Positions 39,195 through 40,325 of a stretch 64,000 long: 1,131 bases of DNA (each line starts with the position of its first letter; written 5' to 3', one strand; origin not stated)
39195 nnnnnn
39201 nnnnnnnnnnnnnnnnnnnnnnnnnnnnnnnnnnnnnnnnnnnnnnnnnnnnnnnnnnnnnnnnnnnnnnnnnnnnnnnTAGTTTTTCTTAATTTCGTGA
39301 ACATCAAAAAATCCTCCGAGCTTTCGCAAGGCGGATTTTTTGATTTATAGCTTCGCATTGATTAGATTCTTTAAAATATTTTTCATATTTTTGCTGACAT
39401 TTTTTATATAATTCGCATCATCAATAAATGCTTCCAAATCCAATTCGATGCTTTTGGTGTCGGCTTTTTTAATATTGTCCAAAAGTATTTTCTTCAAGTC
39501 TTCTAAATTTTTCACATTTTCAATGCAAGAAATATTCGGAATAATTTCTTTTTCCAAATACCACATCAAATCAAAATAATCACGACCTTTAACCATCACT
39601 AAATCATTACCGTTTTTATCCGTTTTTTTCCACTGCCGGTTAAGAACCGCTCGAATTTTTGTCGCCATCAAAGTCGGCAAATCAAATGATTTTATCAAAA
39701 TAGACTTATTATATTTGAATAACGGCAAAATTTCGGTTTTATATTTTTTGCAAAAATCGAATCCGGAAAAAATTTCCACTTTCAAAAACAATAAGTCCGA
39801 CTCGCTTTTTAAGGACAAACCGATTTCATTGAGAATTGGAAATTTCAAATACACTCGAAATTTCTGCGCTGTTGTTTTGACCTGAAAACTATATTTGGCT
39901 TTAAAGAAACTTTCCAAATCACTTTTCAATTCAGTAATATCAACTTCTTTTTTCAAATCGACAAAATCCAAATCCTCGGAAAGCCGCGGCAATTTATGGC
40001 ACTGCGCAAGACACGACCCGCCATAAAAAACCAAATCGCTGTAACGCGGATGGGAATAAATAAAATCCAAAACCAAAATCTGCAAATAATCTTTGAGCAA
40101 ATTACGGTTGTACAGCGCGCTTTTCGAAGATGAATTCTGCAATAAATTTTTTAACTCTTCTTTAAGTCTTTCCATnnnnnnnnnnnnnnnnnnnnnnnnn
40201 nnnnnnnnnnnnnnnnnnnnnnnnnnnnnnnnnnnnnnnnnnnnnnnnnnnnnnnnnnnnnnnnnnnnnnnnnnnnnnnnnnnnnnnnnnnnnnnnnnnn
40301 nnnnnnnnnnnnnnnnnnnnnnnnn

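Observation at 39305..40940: AbiE pair #3 sits inside a duplicated bidirectional terminator between convergent rpmB and ndk, an insertion footprint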

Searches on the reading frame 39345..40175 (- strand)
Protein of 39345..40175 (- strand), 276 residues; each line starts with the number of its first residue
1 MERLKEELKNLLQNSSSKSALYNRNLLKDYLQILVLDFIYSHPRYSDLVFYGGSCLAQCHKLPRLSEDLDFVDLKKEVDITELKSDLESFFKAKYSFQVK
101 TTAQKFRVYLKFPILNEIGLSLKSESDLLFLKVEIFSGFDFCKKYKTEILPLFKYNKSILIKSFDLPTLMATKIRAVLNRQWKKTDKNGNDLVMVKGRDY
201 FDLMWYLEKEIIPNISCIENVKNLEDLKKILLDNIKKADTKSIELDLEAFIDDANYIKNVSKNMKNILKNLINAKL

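Call 8: search_protein_families(library=pfam, proteins=[window:39345-40175:-], max_evalue=0.01)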
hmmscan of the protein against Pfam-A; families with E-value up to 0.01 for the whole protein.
window:39345-40175:- (276 aa): 1 family
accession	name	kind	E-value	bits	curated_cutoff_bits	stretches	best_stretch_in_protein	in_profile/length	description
PF08843.17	AbiEii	-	2.4e-19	70.7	22.5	1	46-269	13-221/238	Nucleotidyl transferase AbiEii toxin, Type IV TA system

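Call 23: find_homologous_proteins(query=window:39345-40175:-, max_evalue=1e-10)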
Query window:39345-40175:- (276 aa): 1679 proteins with E <= 1e-10 among 3347 candidates; the best 120 are listed.
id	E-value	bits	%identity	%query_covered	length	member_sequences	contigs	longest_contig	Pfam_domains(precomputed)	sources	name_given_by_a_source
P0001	1.8e-172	590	100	100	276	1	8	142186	PF08843.18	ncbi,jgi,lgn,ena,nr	ncbi:MAG TPA: hypothetical protein DCS28_03495 [Candidatus Moranbacteria bacterium]|nr:hypothetical 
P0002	4.3e-157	539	90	100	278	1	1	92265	PF08843.18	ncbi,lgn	-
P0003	1.1e-140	486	82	100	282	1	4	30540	PF08843.18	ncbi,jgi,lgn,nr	ncbi:MAG: hypothetical protein ACD_11C00006G0010 [uncultured bacterium]|nr:MAG: hypothetical protein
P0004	1.4e-139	482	80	100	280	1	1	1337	PF08843.18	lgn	-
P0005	4.7e-113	395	67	97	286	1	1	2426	PF08843.18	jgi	jgi:hypothetical protein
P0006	1.2e-111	390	65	100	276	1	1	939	PF08843.18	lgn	-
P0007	3.7e-111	389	66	100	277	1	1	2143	PF08843.18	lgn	-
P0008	4.8e-111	388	65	98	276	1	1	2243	PF08843.18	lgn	-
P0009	1.2e-110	387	64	100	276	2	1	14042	PF08843.18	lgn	-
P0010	7.0e-110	384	65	97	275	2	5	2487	PF08843.18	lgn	-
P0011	2.2e-109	383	65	100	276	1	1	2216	PF08843.18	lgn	-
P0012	5.3e-109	382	64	100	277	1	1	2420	PF08843.18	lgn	-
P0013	1.4e-108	380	63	100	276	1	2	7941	PF08843.18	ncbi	-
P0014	1.6e-108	380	63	99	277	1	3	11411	PF08843.18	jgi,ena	-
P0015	1.9e-108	380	64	100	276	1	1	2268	PF08843.18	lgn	-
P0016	2.2e-108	380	64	100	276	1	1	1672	PF08843.18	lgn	-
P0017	2.6e-108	379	64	97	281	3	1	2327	PF08843.18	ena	-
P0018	3.1e-108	379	63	100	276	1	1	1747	PF08843.18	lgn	-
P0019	4.0e-108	379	62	99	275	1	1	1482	PF08843.18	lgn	-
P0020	5.5e-108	378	63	99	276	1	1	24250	PF08843.18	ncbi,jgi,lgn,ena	ncbi:MAG: nucleotidyl transferase AbiEii/AbiGii toxin family protein [Candidatus Paceibacterota bact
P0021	6.7e-108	378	64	100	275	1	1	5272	PF08843.18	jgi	jgi:hypothetical protein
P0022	7.4e-108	378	64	100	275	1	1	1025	PF08843.18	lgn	-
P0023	8.9e-108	378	62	99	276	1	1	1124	PF08843.18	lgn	-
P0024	9.8e-108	377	66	100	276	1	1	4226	PF08843.18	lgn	-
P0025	1.0e-107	377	64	100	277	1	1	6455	PF08843.18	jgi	jgi:predicted nucleotidyltransferase component of viral defense system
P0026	1.6e-107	377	64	99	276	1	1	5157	PF08843.18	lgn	-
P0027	2.3e-107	376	63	97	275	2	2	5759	PF08843.18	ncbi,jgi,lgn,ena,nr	ncbi:nucleotidyl transferase AbiEii/AbiGii toxin family protein [Patescibacteria group bacterium]|nr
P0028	4.9e-107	375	63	97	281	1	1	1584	PF08843.18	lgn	-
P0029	5.1e-107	375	64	98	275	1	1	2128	PF08843.18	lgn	-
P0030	5.8e-107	375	63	100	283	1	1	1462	PF08843.18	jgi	jgi:predicted nucleotidyltransferase component of viral defense system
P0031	6.3e-107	375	62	99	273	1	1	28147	PF08843.18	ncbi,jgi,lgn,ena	ncbi:MAG: nucleotidyl transferase AbiEii/AbiGii toxin family protein [Candidatus Magasanikbacteria b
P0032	8.1e-107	374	64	100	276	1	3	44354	PF08843.18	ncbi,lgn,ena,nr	ncbi:MAG: Uncharacterized protein Athens101410_535 [Parcubacteria group bacterium Athens1014_10]|nr:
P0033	9.4e-107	374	62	99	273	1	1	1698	PF08843.18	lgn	-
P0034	9.6e-107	374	65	97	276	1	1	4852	PF08843.18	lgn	-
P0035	1.6e-106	374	63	99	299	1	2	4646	PF08843.18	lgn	-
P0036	1.6e-106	373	62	99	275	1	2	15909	PF08843.18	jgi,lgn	jgi:predicted nucleotidyltransferase component of viral defense system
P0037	1.8e-106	373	63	99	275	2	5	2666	PF08843.18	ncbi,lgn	-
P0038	1.8e-106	373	62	99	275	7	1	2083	PF08843.18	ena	-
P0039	2.1e-106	373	61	99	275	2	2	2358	PF08843.18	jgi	-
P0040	2.3e-106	373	61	99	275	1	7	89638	PF08843.18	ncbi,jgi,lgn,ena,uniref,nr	ncbi:MAG: hypothetical protein A2233_03135 [Candidatus Kerfeldbacteria bacterium RIFOXYA2_FULL_38_24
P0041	2.3e-106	373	63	99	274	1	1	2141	PF08843.18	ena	-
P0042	2.9e-106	373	62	97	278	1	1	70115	PF08843.18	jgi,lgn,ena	-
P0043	3.5e-106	372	62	100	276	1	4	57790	PF08843.18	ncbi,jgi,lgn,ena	-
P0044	3.5e-106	372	65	97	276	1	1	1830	PF08843.18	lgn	-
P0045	3.6e-106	372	63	97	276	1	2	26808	PF08843.18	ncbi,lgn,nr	ncbi:MAG: nucleotidyl transferase AbiEii/AbiGii toxin family protein [Patescibacteria group bacteriu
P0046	3.8e-106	372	64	97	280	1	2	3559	PF08843.18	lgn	-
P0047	3.8e-106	372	62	100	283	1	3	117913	PF08843.18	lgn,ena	-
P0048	3.8e-106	372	62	99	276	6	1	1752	PF08843.18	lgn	-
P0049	4.6e-106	372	63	99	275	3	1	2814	PF08843.18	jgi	jgi:predicted nucleotidyltransferase component of viral defense system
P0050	4.8e-106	372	62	97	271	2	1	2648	PF08843.18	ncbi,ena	-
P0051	5.6e-106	372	63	97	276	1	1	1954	PF08843.18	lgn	-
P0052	6.6e-106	371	64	97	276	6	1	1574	PF08843.18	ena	-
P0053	9.7e-106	371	62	100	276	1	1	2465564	PF08843.18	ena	-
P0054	1.3e-105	371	61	99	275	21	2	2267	PF08843.18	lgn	-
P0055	1.4e-105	370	62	100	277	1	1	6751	PF08843.18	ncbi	ncbi:MAG: nucleotidyl transferase AbiEii/AbiGii toxin family protein [Patescibacteria group bacteriu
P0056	1.4e-105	370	64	97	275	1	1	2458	PF08843.18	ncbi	-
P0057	1.4e-105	370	64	97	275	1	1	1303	PF08843.18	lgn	-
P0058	1.4e-105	370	63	97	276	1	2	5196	PF08843.18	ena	-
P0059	1.5e-105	370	63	98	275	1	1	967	PF08843.18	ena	-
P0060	1.6e-105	370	64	97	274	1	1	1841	PF08843.18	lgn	-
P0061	1.8e-105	370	63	100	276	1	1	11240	PF08843.18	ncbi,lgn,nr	ncbi:MAG: nucleotidyl transferase AbiEii/AbiGii toxin family protein [Candidatus Ratteibacteria bact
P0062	1.9e-105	370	62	97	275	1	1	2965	PF08843.18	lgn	-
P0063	2.0e-105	370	62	100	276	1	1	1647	PF08843.18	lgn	-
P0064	2.0e-105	370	63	100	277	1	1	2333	PF08843.18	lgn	-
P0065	2.0e-105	370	61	99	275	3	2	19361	PF08843.18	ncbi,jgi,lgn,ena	-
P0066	2.5e-105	370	65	99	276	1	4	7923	PF08843.18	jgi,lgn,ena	-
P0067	2.7e-105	369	63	100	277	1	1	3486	PF08843.18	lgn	-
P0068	3.0e-105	369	63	99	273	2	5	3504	PF08843.18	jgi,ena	-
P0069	3.1e-105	369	63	100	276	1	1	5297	PF08843.18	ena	-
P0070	3.4e-105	369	61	100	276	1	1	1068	PF08843.18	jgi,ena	-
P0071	4.2e-105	369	62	99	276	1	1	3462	PF08843.18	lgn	-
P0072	4.2e-105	369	62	99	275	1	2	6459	PF08843.18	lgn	-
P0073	4.3e-105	369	62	99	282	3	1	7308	PF08843.18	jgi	-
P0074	4.4e-105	369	63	99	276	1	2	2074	PF08843.18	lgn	-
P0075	5.4e-105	368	64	100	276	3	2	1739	PF08843.18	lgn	-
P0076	5.4e-105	368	63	99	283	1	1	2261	PF08843.18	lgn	-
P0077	6.0e-105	368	62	100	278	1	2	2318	PF08843.18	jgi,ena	-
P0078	6.6e-105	368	65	97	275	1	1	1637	PF08843.18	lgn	-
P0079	6.6e-105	368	61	99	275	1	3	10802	PF08843.18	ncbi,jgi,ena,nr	ncbi:MAG TPA: hypothetical protein ENN27_03080 [Candidatus Atribacteria bacterium]|nr:hypothetical p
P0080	7.9e-105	368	62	100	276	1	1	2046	PF08843.18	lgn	-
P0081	9.1e-105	368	61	99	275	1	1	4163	PF08843.18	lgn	-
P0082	1.1e-104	367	63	100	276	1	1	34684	PF08843.18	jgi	-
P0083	1.2e-104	367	64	97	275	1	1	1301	PF08843.18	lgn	-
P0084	1.4e-104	367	61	100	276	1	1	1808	PF08843.18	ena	-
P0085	1.4e-104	367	60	99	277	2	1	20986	PF08843.18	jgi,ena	-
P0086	1.6e-104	367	62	99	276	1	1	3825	PF08843.18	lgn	-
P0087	1.8e-104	367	61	99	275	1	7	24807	PF08843.18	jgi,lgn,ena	-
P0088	1.8e-104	367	60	100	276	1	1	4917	PF08843.18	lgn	-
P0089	1.9e-104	367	63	99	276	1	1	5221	PF08843.18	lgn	-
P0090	1.9e-104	367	61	100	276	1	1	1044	PF08843.18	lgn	-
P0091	2.0e-104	367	62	97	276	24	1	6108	PF08843.18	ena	-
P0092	2.1e-104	367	61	100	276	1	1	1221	PF08843.18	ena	-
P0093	2.1e-104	367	60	100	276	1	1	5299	PF08843.18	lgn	-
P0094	2.3e-104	366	62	100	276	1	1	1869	PF08843.18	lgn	-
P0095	2.3e-104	366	60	100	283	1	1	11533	PF08843.18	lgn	-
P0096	2.5e-104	366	61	100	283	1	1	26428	PF08843.18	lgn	-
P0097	3.2e-104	366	62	94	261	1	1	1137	PF08843.18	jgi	jgi:predicted nucleotidyltransferase component of viral defense system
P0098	3.4e-104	366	63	100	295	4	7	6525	PF08843.18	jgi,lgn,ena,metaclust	metaclust:\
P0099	3.7e-104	366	63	97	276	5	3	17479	PF08843.18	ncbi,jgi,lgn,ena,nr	ncbi:nucleotidyl transferase AbiEii/AbiGii toxin family protein [Candidatus Parcubacteria bacterium]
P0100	4.0e-104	366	60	99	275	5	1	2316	PF08843.18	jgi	-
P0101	4.1e-104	366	61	99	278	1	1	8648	PF08843.18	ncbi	ncbi:MAG: nucleotidyl transferase AbiEii/AbiGii toxin family protein [candidate division WOR-3 bacte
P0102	4.2e-104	366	60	99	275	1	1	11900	PF08843.18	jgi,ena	-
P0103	4.3e-104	366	62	100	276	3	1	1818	PF08843.18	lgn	-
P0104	4.4e-104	366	66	98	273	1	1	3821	PF08843.18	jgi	-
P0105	4.5e-104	365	60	100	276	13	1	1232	PF08843.18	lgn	-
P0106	5.9e-104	365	61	98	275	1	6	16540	PF08843.18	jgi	jgi:hypothetical protein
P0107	6.3e-104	365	60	97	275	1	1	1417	PF08843.18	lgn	-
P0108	6.4e-104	365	64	97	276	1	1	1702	PF08843.18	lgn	-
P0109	6.4e-104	365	63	99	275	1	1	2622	PF08843.18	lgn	-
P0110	7.6e-104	365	64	97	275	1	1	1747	PF08843.18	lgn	-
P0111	8.0e-104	365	63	100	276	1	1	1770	PF08843.18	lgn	-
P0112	1.0e-103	364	64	100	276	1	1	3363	PF08843.18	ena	-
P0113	1.1e-103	364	60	99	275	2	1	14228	PF08843.18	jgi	jgi:predicted nucleotidyltransferase component of viral defense system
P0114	1.3e-103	364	61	100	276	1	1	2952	PF08843.18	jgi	jgi:predicted nucleotidyltransferase component of viral defense system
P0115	1.3e-103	364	61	98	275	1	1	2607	PF08843.18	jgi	-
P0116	1.4e-103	364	61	100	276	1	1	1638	PF08843.18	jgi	jgi:predicted nucleotidyltransferase component of viral defense system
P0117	1.4e-103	364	60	100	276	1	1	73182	PF08843.18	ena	-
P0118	1.5e-103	364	63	97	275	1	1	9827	PF08843.18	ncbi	-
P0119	1.7e-103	364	60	99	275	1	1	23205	PF08843.18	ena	-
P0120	1.8e-103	364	61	99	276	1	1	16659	PF08843.18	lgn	-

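Call 24: find_encoding_contigs(protein=P0002, flank=4000, max_places=4)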
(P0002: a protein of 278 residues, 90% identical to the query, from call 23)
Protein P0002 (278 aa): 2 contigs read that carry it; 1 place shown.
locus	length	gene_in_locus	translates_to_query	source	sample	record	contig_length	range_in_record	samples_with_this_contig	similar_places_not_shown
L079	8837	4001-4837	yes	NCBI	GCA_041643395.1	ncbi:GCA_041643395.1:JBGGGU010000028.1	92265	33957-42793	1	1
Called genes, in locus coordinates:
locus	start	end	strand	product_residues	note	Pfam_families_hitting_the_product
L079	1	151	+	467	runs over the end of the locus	PF13173:AAA_14, PF13635:DUF4143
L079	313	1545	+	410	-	PF07486:Hydrolase_2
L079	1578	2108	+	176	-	-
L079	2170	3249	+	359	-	PF13207:AAA_17 (weak), PF00406:ADK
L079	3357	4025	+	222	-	-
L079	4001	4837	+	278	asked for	PF08843:AbiEii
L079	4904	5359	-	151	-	-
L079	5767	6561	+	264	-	PF01978:TrmB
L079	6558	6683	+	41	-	-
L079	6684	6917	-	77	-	-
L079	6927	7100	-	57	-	PF00830:Ribosomal_L28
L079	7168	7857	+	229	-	PF02163:Peptidase_M50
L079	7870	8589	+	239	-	PF20772:TACO1_YebC_N, PF01709:Transcrip_reg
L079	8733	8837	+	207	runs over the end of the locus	-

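Call 25: find_encoding_contigs(protein=P0003, flank=4000, max_places=4)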
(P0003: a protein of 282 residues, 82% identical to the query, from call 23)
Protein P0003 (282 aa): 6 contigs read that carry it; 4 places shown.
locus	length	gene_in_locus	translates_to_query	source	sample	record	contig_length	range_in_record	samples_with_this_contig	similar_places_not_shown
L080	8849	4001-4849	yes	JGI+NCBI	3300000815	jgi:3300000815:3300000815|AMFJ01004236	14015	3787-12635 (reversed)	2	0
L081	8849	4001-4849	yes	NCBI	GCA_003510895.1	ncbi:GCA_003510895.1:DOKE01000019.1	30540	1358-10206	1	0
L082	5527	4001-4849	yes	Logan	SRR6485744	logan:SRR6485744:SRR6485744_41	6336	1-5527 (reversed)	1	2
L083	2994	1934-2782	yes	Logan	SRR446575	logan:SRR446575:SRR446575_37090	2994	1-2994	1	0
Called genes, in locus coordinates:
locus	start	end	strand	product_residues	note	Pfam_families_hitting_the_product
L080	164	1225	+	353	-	PF01594:AI-2E_transport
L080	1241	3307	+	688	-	-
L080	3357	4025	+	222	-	-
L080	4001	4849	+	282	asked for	PF08843:AbiEii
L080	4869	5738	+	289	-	PF01790:LGT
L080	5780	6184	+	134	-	-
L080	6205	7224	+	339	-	-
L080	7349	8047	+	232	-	-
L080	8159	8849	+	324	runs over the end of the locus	PF00892:EamA (faint)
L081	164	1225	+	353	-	PF01594:AI-2E_transport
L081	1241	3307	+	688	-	-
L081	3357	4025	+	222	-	-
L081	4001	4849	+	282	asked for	PF08843:AbiEii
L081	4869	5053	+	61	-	PF01790:LGT (weak)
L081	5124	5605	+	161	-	PF01790:LGT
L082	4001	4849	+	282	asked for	PF08843:AbiEii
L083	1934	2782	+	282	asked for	PF08843:AbiEii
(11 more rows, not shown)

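Call 35: find_related_loci(query=A1, collection=metagenome_contigs, flank=3000)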
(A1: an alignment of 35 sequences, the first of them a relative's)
Query A1 (276 aa) in metagenome_contigs; peptide patterns used: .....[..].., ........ (x = any residue, [..] = any of these).
600 stretches matched a pattern (row limit reached: there are more); 326 encode a relative of the query (tblastn E <= 1e-3); the best 80 are kept; 79 distinct loci.
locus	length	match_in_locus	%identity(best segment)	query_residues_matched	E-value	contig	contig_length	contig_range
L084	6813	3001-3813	63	1-272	3e-114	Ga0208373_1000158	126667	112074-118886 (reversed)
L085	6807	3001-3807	62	1-269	1e-112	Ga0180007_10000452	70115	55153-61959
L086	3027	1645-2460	63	1-272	1e-115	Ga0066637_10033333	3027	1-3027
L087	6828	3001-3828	62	1-276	3e-111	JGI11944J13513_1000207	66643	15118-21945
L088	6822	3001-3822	61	1-274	4e-109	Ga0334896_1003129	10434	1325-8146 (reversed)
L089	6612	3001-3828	59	1-276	3e-109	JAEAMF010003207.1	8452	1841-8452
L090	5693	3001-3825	61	1-276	2e-108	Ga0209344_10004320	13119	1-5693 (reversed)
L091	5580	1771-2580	63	1-270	3e-108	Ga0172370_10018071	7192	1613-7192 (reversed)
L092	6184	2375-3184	63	1-270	3e-108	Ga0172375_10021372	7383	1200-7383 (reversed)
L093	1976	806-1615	59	1-270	1e-114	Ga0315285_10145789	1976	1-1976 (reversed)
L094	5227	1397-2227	60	1-276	2e-106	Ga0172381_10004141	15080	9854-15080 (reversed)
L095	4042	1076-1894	65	1-273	3e-107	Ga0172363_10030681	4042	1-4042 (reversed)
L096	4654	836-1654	65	1-273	3e-106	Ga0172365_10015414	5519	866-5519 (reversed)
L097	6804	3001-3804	63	1-268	8e-106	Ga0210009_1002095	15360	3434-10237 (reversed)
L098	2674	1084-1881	61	7-273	4e-108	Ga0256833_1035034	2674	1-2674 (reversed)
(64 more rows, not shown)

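Call 58: search_protein_families(library=padloc, proteins=[window:39345-40175:-], max_evalue=0.001)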
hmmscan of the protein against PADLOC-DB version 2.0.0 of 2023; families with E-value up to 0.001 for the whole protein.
window:39345-40175:- (276 aa): 18 families
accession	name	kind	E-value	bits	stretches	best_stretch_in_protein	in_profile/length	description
PDLC02293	AbiEii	-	1.5e-29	101.4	1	9-264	3-259/270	AbiEii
PDLC02313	AbiEii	-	1.6e-26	91.3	1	20-262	16-246/254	AbiEii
PDLC02304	AbiEii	-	5.7e-16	57.2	1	10-273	5-239/260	AbiEii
PDLC02323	AbiEii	-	3.5e-14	51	1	19-268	12-247/248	AbiEii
PDLC02296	AbiEii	-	2.8e-13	47.7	1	6-102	6-102/282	AbiEii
PDLC02330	AbiEii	-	6.2e-13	47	1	29-270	8-213/219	AbiEii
PDLC02294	AbiEii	-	7.1e-12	43.7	1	39-261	35-234/260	AbiEii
PDLC02289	AbiEii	-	3.3e-08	31.4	1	5-125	11-117/309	AbiEii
PDLC02317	AbiEii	-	3e-07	27.7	1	15-80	10-76/396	AbiEii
PDLC02297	AbiEii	-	2.6e-06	25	1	7-72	3-70/307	AbiEii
PDLC02306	AbiEii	-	1.1e-05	23.3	0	155-262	162-248/280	AbiEii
PDLC02302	AbiEii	-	1.1e-05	23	1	28-74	28-77/313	AbiEii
PDLC02307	AbiEii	-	1.4e-05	23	1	48-226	23-162/219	AbiEii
PDLC02324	AbiEii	-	2.2e-05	22.4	0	36-77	14-56/231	AbiEii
PDLC02288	AbiEii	-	3.9e-05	20.7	1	6-185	11-192/294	AbiEii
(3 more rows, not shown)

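Call 61: search_dna_similar(query=window:39345-40175:-, collection=plasmids, mode=protein, max_rows=8)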
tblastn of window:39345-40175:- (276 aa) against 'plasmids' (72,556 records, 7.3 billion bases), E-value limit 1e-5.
Records with a match: 13; places in all: 13; records where one place covers at least 80% of the query: 0.
Best place of each record, by identity: <60% 13.
By first word of the organism name: Aliarcobacter 4; Arcobacter 3; Sulfurospirillum 2; Sphingopyxis 2; Runella 1; Phocaeicola 1.
By predicted mobility (MOB-suite, as given by PLSDB): non-mobilizable 12; mobilizable 1.
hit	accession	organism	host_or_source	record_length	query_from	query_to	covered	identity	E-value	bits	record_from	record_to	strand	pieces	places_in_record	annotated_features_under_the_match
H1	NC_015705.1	Runella slithyformis DSM 19594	fresh water lake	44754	22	220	72%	29.5%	1e-9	66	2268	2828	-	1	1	nucleotidyl transferase AbiEii/AbiGii toxin family protein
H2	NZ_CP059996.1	Sulfurospirillum diekertiae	single cell,soil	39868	27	207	66%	31.7%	6e-9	64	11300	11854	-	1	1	nucleotidyl transferase AbiEii/AbiGii toxin family protein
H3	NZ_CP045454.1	Sulfurospirillum diekertiae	single cell,soil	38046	27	207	66%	31.7%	7e-9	64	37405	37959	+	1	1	none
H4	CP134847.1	Arcobacter sp. AZ-2023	food,chicken meat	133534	27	211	67%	29.8%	2e-12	74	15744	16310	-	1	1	nucleotidyl transferase AbiEii/AbiGii toxin family protein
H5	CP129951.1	Arcobacter sp. DSM 115972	animal,chicken meat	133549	27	211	67%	29.8%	2e-12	74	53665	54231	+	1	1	nucleotidyl transferase AbiEii/AbiGii toxin family protein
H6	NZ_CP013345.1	Sphingopyxis macrogoltabida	whole organism,activated sludge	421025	25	221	71%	27.1%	4e-6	55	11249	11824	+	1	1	nucleotidyl transferase AbiEii/AbiGii toxin family protein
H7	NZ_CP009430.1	Sphingopyxis macrogoltabida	soil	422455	25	221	71%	27.1%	4e-6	55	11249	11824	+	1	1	nucleotidyl transferase AbiEii/AbiGii toxin family protein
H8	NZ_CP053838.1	Aliarcobacter faecis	Cell culture,Human septic tank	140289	27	211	67%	27.9%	1e-8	63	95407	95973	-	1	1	nucleotidyl transferase AbiEii/AbiGii toxin family protein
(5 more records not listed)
